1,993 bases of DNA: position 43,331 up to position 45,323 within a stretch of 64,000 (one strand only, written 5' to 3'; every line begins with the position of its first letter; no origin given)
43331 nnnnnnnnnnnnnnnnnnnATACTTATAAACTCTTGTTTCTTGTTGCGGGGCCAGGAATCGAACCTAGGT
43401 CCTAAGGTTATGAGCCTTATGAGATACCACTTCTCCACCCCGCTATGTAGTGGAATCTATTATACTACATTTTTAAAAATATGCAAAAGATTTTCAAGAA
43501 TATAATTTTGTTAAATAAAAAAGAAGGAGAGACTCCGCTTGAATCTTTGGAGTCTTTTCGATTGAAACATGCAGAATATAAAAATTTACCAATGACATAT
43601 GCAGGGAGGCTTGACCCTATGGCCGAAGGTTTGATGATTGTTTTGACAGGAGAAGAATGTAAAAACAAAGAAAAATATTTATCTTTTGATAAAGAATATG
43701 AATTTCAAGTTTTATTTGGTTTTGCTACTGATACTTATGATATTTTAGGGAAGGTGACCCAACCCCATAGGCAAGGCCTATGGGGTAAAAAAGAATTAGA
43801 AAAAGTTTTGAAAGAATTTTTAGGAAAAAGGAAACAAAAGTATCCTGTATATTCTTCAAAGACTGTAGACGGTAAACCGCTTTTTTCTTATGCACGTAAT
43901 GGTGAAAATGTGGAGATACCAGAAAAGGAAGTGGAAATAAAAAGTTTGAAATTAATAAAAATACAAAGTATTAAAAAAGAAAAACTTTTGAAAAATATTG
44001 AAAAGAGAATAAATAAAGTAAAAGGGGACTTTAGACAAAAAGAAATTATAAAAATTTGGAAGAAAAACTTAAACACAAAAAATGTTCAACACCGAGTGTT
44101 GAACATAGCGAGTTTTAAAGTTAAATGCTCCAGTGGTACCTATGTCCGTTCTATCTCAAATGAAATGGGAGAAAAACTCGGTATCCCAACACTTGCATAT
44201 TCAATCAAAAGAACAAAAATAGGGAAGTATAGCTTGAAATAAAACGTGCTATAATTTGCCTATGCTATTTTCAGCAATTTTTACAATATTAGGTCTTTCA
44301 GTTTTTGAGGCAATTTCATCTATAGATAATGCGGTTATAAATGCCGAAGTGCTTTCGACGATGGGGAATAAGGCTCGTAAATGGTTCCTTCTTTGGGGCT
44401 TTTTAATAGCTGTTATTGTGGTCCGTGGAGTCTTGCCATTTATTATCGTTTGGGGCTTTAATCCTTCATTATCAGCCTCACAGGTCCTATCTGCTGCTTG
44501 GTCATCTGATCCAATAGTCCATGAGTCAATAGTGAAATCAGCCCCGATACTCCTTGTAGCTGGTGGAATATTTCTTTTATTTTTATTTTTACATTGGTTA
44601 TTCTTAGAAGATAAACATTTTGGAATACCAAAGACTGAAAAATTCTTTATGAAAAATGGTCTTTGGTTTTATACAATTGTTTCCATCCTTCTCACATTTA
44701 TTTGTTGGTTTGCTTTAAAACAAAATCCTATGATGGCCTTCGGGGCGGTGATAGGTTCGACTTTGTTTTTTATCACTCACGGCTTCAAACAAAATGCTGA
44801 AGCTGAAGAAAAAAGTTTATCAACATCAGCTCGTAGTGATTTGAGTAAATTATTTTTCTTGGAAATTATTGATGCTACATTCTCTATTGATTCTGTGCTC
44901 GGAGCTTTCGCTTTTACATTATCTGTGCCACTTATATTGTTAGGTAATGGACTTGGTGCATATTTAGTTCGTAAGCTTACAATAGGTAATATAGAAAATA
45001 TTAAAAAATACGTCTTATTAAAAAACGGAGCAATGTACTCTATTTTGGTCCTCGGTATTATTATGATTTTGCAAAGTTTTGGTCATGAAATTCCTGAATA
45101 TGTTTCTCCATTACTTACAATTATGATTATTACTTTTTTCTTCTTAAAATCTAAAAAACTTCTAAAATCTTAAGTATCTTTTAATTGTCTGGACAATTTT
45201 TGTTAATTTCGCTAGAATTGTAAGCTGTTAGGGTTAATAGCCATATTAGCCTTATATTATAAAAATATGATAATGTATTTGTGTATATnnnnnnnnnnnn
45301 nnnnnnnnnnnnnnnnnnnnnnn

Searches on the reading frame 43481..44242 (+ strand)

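Call 51: search_protein_families(library=pfam, proteins=[window:43481-44242:+], max_evalue=0.001)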
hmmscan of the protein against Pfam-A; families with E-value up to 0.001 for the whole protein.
window:43481-44242:+ (253 aa): 1 family
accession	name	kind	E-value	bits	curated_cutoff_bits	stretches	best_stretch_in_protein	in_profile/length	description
PF01509.24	TruB_N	-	2e-35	122.8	27.3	1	39-164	10-135/149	TruB family pseudouridylate synthase (N terminal domain)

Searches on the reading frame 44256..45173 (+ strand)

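Call 51: search_protein_families(library=pfam, proteins=[window:44256-45173:+], max_evalue=0.001)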
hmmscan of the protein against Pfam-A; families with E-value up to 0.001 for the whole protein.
window:44256-45173:+ (305 aa): 2 families
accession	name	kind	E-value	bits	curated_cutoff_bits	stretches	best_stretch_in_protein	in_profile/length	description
PF04332.21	DUF475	-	8.1e-45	154.3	27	1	23-299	1-286/293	Protein of unknown function (DUF475)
PF03741.22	TerC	-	4.7e-18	66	27.8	2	132-273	34-177/178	Integral membrane protein TerC family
